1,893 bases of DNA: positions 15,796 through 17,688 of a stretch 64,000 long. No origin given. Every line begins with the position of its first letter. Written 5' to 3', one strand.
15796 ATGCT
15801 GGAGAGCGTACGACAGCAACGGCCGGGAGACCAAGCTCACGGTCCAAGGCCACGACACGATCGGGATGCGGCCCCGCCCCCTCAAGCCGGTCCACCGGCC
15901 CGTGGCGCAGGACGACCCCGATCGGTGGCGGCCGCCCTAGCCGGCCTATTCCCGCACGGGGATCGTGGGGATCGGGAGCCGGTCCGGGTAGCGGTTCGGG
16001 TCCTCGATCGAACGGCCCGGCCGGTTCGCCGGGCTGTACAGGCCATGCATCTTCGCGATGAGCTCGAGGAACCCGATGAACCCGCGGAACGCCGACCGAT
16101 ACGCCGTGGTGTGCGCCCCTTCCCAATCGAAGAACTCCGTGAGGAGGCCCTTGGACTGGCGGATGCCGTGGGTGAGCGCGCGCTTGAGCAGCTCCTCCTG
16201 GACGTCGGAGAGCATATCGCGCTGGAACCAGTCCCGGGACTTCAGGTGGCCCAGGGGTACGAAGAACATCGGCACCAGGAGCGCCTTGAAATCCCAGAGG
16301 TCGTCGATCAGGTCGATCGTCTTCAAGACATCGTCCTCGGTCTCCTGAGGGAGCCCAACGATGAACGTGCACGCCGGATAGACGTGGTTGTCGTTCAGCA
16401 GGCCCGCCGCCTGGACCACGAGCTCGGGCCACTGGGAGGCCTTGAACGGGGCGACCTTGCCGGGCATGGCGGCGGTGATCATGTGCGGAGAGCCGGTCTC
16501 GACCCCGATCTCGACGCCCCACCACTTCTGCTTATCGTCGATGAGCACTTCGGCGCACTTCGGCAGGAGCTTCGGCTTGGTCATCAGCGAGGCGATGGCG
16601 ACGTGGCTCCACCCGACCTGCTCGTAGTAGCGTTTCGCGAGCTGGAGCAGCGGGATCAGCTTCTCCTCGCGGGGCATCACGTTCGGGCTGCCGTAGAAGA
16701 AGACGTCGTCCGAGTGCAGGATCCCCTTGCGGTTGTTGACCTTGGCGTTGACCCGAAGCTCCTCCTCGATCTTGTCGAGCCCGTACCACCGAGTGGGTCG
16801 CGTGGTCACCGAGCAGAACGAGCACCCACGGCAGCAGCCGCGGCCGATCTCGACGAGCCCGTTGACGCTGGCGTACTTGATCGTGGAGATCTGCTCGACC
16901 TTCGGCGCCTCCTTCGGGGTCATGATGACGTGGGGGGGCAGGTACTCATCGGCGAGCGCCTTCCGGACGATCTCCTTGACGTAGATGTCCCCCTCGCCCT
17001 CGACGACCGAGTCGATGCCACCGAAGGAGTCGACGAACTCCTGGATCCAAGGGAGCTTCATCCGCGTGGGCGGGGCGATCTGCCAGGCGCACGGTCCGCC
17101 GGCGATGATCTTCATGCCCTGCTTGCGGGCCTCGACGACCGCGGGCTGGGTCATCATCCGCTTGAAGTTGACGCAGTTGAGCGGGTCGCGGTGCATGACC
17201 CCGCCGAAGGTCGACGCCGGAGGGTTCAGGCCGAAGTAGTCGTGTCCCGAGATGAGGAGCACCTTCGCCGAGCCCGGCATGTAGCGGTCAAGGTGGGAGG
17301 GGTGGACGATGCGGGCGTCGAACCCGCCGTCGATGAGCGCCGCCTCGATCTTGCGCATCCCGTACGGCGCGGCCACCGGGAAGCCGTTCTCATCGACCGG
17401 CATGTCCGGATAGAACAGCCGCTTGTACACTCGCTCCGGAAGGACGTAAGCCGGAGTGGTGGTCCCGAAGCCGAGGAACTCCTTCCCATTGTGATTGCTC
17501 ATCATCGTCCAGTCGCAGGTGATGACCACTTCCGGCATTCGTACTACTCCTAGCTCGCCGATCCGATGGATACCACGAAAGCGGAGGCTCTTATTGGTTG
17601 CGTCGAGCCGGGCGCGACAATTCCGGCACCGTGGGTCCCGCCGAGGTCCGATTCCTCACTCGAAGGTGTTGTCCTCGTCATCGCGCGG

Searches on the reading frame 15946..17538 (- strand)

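Call 79: search_protein_families(library=pfam, max_evalue=0.00001, proteins=[window:15946-17538:-])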
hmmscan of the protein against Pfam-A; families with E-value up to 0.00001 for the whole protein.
window:15946-17538:- (530 aa): 1 family
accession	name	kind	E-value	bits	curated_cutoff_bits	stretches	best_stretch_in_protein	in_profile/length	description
PF04055.27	Radical_SAM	-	8.4e-13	49.3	29.5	1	229-411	1-166/166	Radical SAM superfamily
